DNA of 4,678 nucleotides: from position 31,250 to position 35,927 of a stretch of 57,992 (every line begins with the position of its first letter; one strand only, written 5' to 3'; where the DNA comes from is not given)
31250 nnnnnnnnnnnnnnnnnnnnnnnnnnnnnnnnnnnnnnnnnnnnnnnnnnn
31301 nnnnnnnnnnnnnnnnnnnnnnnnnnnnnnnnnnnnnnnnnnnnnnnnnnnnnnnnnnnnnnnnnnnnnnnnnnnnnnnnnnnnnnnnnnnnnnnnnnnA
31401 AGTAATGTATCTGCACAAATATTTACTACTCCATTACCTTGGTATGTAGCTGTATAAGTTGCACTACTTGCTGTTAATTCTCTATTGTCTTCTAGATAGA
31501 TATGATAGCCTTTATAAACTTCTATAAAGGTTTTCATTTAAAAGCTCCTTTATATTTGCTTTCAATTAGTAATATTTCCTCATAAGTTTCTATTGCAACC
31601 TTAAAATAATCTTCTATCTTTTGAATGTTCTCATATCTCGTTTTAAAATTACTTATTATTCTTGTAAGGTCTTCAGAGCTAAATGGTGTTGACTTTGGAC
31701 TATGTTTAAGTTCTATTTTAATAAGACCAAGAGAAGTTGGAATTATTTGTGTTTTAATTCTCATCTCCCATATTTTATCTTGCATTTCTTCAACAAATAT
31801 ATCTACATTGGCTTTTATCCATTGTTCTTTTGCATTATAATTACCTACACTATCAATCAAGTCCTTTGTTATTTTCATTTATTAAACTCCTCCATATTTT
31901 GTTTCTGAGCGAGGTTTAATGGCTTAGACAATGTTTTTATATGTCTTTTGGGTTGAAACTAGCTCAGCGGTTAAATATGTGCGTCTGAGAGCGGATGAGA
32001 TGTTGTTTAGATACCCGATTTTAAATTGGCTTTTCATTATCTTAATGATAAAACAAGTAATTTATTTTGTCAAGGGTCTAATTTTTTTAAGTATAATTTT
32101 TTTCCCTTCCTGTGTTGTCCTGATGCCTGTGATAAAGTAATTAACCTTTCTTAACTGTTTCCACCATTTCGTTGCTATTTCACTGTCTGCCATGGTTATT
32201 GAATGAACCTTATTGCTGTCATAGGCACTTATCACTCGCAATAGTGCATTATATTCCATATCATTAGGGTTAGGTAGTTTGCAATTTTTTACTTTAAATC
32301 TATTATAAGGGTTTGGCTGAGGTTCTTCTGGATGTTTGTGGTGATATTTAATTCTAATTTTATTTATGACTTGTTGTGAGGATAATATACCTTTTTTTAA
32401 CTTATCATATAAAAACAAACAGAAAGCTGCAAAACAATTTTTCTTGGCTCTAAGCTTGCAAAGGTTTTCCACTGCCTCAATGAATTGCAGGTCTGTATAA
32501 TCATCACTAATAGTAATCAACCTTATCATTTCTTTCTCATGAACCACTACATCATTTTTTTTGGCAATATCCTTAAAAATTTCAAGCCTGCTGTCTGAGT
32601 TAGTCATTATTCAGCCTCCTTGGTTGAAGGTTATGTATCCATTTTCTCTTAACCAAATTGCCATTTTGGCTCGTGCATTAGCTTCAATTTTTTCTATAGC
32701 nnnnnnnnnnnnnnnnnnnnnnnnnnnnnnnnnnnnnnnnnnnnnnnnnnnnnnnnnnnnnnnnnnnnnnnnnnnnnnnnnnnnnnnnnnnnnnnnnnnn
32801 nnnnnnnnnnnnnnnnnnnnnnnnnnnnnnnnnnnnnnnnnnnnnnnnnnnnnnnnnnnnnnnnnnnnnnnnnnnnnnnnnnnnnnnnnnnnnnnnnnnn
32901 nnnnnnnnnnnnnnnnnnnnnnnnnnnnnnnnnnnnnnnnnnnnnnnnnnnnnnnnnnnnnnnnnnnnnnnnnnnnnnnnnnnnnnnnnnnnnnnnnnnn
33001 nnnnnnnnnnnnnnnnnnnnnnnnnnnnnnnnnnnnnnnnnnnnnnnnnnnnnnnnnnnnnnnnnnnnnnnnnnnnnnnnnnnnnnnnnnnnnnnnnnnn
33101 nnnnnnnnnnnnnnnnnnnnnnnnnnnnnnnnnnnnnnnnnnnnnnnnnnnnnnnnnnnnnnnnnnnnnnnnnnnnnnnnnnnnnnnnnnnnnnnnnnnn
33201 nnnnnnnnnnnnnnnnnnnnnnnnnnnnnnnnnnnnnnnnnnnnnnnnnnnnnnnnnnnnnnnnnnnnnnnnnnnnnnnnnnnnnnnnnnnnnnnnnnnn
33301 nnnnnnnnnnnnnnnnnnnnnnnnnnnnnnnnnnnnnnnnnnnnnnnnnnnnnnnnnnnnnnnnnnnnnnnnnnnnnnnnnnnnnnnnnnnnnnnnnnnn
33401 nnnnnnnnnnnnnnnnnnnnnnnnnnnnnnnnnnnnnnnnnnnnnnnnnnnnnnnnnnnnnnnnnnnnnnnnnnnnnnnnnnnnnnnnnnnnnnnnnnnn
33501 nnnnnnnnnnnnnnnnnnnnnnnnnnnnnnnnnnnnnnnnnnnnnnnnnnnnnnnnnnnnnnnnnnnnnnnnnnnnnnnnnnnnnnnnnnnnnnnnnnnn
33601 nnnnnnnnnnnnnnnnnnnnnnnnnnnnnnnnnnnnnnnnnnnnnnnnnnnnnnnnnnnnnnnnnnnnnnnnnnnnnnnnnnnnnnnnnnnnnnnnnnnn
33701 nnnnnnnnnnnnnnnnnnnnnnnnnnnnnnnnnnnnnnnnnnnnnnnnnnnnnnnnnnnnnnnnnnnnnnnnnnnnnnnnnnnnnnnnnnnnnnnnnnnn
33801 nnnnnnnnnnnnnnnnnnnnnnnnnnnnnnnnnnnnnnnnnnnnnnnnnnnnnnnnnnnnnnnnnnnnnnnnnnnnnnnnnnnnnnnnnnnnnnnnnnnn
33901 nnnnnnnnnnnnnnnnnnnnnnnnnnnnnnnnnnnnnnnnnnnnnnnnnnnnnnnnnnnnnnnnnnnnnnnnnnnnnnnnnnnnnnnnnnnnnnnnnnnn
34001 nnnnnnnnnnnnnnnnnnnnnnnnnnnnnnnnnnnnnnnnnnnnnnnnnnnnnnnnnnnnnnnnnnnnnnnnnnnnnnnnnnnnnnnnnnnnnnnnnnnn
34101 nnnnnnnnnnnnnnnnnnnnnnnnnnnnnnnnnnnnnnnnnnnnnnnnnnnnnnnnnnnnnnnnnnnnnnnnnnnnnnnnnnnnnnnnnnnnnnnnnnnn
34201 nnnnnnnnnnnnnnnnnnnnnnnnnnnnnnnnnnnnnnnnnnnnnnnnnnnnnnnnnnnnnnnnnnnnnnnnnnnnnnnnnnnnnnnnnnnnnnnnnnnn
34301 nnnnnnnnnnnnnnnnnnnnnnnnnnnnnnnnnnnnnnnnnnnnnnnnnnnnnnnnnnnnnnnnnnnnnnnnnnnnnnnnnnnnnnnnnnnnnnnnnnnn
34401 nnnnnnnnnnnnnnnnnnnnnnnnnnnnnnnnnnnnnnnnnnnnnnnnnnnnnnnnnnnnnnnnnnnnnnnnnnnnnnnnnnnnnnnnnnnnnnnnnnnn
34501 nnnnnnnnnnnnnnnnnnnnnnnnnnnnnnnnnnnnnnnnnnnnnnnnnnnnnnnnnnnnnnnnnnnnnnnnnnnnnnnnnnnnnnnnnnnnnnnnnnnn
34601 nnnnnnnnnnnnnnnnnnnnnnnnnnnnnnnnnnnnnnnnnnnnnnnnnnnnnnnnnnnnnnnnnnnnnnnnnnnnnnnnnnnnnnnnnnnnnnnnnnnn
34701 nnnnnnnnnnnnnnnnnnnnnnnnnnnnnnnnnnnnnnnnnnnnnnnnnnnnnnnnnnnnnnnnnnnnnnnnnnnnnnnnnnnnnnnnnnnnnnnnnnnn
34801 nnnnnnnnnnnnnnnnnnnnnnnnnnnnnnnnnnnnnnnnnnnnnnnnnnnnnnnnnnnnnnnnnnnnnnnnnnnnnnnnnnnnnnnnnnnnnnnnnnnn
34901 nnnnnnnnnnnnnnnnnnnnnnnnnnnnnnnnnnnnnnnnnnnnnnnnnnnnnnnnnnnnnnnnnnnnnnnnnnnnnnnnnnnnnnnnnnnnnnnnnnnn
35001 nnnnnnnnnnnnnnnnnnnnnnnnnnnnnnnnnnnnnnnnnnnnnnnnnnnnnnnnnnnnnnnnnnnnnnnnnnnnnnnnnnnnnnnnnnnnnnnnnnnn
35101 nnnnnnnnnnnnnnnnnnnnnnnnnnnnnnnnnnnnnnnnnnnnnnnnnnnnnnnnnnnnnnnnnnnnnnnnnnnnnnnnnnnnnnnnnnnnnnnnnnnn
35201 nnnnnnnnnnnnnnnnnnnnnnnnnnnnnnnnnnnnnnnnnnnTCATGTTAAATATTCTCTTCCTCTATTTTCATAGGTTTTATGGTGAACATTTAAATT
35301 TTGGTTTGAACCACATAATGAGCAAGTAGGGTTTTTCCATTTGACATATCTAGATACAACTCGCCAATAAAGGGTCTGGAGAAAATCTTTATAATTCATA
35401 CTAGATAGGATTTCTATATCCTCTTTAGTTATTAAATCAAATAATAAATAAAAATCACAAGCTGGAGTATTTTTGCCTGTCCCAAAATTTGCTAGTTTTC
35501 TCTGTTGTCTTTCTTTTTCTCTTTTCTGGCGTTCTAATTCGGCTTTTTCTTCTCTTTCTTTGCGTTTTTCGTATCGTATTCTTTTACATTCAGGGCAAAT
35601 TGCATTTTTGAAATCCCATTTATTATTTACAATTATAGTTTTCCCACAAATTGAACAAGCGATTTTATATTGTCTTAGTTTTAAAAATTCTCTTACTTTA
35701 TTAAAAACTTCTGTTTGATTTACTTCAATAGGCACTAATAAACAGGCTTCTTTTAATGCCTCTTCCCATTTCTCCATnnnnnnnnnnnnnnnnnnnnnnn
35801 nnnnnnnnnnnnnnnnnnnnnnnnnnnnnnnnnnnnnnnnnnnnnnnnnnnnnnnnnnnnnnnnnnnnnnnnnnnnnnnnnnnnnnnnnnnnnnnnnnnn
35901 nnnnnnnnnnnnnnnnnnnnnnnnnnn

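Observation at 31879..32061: Structured leader with three CTGAG(A)GCGG-like repeats downstream of a consensus-like promoter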

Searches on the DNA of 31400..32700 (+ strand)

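Call 10: search_dna_similar(query=window:31400-32700:+, collection=phages, mode=distant)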
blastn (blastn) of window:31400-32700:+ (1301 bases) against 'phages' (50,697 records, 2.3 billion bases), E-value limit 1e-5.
No match.
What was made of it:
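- Tried and rejected: No DNA match in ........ (call 10).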

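Call 34: search_rna_families(source=window, start=31800, end=32120, threshold=evalue, max_evalue=10, show_alignments=3)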
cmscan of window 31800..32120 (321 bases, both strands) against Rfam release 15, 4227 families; matches with E-value up to 10: 3.
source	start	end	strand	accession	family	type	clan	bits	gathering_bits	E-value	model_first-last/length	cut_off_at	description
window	31927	32057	-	RF01692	Bacteroid-trp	Cis-reg; leader;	-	20.7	49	6.8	1-131/131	no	Bacteroidete tryptophan peptide leader RNA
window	31990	32066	+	RF02283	TtnuCD6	Gene; snRNA; snoRNA; CD-box;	-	16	50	3.9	1-72/72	no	Tetrahymena snoRNA TtnuCD6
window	31992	32081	+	RF01295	SCARNA7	Gene; snRNA; snoRNA; scaRNA;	-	7.4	65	7.3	1-330/330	no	Small Cajal body-specific RNA 7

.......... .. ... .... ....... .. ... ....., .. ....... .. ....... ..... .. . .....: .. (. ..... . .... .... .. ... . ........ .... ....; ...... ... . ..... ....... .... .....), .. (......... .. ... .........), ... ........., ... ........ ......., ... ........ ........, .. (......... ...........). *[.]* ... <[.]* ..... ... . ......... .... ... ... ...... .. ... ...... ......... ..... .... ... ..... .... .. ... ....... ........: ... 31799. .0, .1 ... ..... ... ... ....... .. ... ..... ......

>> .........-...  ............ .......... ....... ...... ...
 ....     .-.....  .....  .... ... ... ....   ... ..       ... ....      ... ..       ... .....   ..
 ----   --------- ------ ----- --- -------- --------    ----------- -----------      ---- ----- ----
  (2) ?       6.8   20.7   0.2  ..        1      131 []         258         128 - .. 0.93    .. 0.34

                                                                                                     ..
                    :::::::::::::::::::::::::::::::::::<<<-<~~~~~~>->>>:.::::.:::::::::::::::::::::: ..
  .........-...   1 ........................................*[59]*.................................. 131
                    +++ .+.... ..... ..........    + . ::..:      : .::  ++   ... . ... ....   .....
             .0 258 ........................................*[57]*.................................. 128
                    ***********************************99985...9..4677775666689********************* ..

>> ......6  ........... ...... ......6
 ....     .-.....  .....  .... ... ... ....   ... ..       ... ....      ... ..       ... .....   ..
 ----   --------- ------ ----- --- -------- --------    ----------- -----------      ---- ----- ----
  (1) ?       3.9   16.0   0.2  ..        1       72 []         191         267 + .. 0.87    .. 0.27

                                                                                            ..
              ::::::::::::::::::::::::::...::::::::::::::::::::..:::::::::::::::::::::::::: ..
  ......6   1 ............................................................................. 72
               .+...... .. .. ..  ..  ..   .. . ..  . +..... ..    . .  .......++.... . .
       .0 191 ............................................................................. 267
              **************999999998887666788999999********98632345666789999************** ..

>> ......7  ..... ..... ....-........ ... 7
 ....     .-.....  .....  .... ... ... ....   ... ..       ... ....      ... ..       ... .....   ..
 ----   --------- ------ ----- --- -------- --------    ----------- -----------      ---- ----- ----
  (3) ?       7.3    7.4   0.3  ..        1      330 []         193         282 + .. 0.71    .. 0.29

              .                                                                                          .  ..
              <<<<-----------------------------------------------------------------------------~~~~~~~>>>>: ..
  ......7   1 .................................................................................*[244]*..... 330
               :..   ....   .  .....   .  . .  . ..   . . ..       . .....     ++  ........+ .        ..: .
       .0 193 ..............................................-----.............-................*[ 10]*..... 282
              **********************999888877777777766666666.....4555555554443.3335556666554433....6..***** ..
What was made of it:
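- On Any Rfam family (riboswitch, leader, sRNA, tRNA-like): The best sub-threshold hit scores 20.7 bits against a threshold of 49 (call 34).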

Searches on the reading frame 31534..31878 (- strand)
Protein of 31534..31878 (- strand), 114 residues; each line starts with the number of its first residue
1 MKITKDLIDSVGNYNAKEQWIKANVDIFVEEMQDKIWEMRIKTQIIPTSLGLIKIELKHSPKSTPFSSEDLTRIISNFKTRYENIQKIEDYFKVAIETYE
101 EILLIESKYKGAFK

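Call 13: search_protein_families(library=phrogs, proteins=[window:31534-31878:-], max_evalue=0.01)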
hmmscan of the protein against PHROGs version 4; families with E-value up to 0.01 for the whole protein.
window:31534-31878:- (114 aa): 0 families

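Call 14: search_protein_families(library=pfam, proteins=[window:31534-31878:-], max_evalue=0.01)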
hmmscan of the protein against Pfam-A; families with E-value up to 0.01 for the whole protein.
window:31534-31878:- (114 aa): 0 families

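Call 16: find_related_loci(query=window:31534-31878:-, collection=viral_contigs, flank=3000)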
Query window:31534-31878:- (114 aa) in viral_contigs; peptide patterns used: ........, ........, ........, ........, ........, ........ (x = any residue, [..] = any of these).
18 stretches matched a pattern; 2 encode a relative of the query (tblastn E <= 1e-3); 2 distinct loci.
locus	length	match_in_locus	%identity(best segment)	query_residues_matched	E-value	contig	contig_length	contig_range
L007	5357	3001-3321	90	1-107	8e-64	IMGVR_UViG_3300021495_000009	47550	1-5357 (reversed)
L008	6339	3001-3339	81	1-110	2e-59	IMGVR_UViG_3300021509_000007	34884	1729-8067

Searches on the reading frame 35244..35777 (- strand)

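Call 13: search_protein_families(library=phrogs, proteins=[window:35244-35777:-], max_evalue=0.01)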
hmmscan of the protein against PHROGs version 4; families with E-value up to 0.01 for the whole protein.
window:35244-35777:- (177 aa): 10 families
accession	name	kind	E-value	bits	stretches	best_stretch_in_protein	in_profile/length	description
phrog_144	-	DNA, RNA and nucleotide metabolism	0.00023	21.9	1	128-167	62-106/175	HNH endonuclease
phrog_8060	-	unknown function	0.00064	20.6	1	126-176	14-65/213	-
phrog_4681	-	moron, auxiliary metabolic gene and host takeover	0.0012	19.8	0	31-67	42-78/87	antitoxin from a toxin-antitoxin system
phrog_4852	-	unknown function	0.0016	19.2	1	33-92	8-63/194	-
phrog_13757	-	unknown function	0.002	19.4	1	39-94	10-65/90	-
phrog_4921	-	unknown function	0.0023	19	0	19-92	45-115/116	-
phrog_6422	-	moron, auxiliary metabolic gene and host takeover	0.0025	19.2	0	36-72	5-45/120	Lar-like restriction alleviation protein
phrog_3497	-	unknown function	0.0047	17.8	0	142-166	11-33/150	-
phrog_32908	-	unknown function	0.0048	17.9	0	34-76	34-76/81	-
phrog_2340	-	DNA, RNA and nucleotide metabolism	0.0049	18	0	39-94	9-74/171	endonuclease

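Call 14: search_protein_families(library=pfam, proteins=[window:35244-35777:-], max_evalue=0.01)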
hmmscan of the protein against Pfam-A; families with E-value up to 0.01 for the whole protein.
window:35244-35777:- (177 aa): 0 families
